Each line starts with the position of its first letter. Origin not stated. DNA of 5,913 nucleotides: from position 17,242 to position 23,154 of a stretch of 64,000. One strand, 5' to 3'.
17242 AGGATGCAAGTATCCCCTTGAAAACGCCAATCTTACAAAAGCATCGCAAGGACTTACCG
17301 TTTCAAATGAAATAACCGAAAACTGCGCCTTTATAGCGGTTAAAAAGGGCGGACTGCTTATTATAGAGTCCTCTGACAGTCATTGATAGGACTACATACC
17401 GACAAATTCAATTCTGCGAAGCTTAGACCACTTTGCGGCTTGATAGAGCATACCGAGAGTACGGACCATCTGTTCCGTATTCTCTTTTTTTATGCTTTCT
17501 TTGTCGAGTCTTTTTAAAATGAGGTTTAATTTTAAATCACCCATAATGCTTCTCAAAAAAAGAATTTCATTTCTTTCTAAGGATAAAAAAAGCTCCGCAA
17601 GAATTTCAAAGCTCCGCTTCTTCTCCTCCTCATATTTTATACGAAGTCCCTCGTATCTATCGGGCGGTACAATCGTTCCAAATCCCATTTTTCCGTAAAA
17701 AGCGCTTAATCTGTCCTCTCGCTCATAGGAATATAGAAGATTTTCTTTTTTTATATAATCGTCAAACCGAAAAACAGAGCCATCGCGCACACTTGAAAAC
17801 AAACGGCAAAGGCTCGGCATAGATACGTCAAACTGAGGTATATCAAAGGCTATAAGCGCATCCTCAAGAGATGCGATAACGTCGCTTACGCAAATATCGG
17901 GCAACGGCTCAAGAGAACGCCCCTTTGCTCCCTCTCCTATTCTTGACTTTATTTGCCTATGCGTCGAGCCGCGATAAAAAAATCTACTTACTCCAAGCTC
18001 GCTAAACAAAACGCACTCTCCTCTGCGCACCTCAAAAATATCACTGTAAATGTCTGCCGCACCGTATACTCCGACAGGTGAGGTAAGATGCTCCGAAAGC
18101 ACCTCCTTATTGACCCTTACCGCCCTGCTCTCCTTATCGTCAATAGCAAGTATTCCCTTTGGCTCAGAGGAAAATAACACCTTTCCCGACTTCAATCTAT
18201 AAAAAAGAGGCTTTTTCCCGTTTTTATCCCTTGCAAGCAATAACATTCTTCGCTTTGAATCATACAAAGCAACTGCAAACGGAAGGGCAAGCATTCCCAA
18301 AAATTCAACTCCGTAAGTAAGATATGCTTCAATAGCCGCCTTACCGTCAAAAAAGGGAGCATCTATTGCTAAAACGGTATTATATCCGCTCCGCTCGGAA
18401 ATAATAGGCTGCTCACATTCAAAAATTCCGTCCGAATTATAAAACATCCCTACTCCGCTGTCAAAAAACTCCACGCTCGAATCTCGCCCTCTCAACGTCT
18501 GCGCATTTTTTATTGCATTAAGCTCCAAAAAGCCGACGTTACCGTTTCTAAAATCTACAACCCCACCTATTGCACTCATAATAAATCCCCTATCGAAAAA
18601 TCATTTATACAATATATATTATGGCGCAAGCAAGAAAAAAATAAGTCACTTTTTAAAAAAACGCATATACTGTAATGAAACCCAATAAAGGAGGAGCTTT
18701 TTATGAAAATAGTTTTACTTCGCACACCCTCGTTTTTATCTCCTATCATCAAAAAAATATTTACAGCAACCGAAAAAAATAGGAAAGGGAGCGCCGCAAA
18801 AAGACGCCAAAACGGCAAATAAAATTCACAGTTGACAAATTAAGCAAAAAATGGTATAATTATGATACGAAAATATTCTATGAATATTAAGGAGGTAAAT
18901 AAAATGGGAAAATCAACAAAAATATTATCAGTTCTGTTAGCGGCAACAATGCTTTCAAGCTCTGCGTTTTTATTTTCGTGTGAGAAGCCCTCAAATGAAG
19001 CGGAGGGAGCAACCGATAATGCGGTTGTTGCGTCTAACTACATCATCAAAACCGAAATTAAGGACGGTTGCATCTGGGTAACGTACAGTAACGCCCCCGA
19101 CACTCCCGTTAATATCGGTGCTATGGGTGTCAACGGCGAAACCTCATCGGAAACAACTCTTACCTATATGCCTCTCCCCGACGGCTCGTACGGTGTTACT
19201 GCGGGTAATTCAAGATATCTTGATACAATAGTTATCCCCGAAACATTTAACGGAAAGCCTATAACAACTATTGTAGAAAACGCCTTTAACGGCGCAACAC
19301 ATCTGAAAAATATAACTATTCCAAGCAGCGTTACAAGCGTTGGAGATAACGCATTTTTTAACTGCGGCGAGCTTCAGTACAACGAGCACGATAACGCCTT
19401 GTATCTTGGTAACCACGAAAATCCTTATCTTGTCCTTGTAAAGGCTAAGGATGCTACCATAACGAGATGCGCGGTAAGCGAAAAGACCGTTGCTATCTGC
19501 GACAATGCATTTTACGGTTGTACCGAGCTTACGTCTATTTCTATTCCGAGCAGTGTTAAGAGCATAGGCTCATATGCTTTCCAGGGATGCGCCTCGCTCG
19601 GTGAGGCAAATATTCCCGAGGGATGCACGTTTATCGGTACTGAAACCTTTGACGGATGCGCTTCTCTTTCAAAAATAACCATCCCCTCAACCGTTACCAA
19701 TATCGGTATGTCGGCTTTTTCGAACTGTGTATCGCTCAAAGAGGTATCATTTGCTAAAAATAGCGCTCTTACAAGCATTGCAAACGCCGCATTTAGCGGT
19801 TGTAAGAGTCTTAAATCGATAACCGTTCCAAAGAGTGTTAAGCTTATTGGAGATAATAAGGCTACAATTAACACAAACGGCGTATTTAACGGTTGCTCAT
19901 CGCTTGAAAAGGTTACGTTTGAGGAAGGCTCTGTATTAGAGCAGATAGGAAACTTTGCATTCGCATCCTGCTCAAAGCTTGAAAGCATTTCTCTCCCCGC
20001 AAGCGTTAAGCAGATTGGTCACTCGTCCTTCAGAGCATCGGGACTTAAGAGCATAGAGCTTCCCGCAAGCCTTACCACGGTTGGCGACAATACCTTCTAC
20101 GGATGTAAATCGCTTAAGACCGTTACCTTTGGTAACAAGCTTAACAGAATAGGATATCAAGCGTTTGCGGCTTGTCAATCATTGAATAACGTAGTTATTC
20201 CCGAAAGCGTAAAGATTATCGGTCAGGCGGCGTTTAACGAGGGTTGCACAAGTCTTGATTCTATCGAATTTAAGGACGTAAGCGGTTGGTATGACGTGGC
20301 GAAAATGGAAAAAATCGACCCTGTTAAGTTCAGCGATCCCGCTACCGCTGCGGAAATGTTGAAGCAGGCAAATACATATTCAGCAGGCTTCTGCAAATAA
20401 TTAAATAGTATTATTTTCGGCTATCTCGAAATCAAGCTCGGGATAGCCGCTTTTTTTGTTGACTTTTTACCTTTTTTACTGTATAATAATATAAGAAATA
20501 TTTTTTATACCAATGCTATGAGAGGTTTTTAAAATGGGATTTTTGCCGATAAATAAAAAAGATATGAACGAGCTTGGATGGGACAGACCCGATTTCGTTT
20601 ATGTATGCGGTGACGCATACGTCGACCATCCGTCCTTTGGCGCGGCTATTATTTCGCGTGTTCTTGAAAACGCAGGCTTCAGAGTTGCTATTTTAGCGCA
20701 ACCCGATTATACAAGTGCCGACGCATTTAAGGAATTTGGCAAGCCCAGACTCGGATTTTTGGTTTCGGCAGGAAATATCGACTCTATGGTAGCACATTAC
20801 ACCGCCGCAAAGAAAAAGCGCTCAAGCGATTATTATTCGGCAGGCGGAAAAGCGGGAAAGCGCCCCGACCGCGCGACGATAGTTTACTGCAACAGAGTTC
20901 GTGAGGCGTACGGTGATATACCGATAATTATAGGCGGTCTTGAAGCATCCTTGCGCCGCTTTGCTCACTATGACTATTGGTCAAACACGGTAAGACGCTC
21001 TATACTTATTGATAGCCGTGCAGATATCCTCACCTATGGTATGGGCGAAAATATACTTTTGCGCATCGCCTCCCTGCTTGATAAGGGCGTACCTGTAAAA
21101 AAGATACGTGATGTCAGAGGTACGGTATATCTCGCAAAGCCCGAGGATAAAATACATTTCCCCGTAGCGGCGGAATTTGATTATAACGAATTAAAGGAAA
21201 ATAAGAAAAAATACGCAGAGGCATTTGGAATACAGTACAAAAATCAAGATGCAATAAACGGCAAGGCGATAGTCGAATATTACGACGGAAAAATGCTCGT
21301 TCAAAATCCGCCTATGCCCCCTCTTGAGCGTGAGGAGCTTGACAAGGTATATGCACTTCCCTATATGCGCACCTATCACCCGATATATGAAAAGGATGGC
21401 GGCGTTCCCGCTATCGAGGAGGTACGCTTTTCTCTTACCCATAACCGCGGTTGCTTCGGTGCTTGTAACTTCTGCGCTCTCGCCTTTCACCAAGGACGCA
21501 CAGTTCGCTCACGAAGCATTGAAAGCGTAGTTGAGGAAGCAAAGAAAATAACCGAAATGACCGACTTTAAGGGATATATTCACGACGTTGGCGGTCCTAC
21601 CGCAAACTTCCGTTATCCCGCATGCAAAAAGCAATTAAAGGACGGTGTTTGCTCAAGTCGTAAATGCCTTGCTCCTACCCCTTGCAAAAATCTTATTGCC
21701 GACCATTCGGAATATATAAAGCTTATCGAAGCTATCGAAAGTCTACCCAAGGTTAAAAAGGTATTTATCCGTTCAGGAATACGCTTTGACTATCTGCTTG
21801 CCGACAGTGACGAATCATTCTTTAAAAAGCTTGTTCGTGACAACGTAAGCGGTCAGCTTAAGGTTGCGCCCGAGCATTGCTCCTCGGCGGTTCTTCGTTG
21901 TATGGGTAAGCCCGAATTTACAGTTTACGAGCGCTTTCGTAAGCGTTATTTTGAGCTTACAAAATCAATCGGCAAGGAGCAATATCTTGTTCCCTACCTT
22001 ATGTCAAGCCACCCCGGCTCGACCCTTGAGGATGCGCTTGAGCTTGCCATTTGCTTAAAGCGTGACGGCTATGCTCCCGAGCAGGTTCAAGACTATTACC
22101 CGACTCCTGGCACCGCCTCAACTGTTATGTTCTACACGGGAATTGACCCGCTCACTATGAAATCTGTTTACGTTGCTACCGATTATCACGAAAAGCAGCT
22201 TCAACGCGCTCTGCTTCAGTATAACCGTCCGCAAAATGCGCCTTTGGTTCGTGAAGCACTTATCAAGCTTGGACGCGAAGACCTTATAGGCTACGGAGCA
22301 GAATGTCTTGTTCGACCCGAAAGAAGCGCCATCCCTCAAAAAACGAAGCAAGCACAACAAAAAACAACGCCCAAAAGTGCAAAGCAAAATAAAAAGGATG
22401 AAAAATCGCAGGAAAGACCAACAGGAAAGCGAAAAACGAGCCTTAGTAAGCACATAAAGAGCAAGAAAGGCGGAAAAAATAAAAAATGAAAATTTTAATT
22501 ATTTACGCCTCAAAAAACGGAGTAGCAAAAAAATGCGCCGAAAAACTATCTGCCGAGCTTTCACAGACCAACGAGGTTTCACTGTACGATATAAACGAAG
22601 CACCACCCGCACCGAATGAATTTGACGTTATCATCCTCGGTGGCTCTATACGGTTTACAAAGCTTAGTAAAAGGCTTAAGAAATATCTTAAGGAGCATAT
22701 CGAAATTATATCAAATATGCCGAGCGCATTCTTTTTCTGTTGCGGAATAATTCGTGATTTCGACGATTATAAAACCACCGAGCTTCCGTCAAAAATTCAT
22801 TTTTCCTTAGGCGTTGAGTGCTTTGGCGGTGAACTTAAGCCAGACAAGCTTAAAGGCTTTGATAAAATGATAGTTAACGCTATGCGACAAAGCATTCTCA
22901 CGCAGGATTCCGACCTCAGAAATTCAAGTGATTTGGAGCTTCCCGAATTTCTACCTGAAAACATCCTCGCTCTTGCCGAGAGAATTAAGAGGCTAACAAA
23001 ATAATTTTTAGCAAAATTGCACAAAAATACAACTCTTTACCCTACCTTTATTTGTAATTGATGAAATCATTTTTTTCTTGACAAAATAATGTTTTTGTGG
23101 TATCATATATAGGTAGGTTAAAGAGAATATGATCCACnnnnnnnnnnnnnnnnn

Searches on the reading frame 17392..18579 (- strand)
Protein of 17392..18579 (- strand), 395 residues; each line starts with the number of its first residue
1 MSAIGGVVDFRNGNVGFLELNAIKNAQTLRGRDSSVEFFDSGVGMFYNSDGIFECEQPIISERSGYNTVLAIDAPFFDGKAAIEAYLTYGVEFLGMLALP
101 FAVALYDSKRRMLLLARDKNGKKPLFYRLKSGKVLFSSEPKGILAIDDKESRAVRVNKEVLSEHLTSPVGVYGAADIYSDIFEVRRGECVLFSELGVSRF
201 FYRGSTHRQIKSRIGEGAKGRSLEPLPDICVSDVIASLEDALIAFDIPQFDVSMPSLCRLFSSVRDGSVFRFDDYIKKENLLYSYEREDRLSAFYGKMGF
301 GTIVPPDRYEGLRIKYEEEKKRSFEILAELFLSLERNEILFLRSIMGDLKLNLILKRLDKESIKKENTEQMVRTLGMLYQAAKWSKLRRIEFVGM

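Call 95: search_protein_families(library=pfam, proteins=[window:17392-18579:-], max_evalue=0.00001)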
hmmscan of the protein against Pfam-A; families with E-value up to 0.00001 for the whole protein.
window:17392-18579:- (395 aa): 2 families
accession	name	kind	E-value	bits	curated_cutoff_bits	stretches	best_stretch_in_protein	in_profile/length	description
PF13537.11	GATase_7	-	1.4e-11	44.9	25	1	82-144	58-122/123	Glutamine amidotransferase domain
PF13522.11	GATase_6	-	2.3e-07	31.3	27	1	83-139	74-130/130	Glutamine amidotransferase domain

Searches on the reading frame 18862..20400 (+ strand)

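Call 7: search_protein_families(library=pfam, proteins=[window:18862-20400:+])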
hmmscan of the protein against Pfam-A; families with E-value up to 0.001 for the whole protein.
window:18862-20400:+ (512 aa): 2 families
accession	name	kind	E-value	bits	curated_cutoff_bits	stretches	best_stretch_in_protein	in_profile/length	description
PF13306.12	LRR_5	-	3.6e-78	260.1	27.7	3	212-332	3-118/127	BspA type Leucine rich repeat region (6 copies)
PF13855.12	LRR_8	-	1.1e-15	57.5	27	1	278-321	13-55/61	Leucine rich repeat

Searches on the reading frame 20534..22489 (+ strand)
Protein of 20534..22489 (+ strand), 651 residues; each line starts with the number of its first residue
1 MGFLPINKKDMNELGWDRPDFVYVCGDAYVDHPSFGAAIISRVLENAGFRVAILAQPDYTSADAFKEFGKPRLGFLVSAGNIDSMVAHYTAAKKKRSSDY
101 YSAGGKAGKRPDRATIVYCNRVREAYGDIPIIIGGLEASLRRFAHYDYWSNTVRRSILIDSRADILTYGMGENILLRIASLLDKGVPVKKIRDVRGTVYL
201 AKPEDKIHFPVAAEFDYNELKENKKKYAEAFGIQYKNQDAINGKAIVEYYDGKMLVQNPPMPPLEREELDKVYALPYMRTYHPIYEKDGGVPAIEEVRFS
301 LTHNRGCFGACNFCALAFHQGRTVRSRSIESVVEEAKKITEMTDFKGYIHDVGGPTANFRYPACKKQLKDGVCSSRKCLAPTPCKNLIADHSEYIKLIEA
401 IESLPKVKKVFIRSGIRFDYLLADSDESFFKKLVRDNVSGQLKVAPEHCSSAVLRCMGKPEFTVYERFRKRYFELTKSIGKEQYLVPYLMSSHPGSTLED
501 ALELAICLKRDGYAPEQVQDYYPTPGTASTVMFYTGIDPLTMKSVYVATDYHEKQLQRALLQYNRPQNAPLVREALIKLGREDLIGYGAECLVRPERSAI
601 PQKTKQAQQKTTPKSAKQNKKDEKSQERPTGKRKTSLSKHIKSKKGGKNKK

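Call 7: search_protein_families(library=pfam, proteins=[window:20534-22489:+])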
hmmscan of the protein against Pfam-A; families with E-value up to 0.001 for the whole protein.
window:20534-22489:+ (651 aa): 3 families
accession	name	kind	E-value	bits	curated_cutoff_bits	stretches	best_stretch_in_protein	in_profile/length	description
PF08497.15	Radical_SAM_N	-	7.2e-134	446.2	25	1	3-300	1-301/301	Radical SAM N-terminal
PF11842.13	DUF3362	-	5.8e-31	108.2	27.6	1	516-645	1-141/151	Domain of unknown function (DUF3362)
PF04055.27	Radical_SAM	-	2.3e-06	28.3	29.5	1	302-462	2-126/166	Radical SAM superfamily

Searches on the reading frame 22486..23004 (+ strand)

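Call 7: search_protein_families(library=pfam, proteins=[window:22486-23004:+])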
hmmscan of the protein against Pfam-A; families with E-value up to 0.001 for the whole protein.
window:22486-23004:+ (172 aa): 3 families
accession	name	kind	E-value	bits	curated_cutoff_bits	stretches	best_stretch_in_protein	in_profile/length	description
PF12724.12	Flavodoxin_5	-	1e-22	81.5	27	1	4-136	1-137/145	Flavodoxin domain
PF12641.12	Flavodoxin_3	-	6.1e-05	23.3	27.5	1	4-92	1-83/160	Flavodoxin domain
PF00258.30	Flavodoxin_1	-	0.00057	20.5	25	0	5-46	1-43/143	Flavodoxin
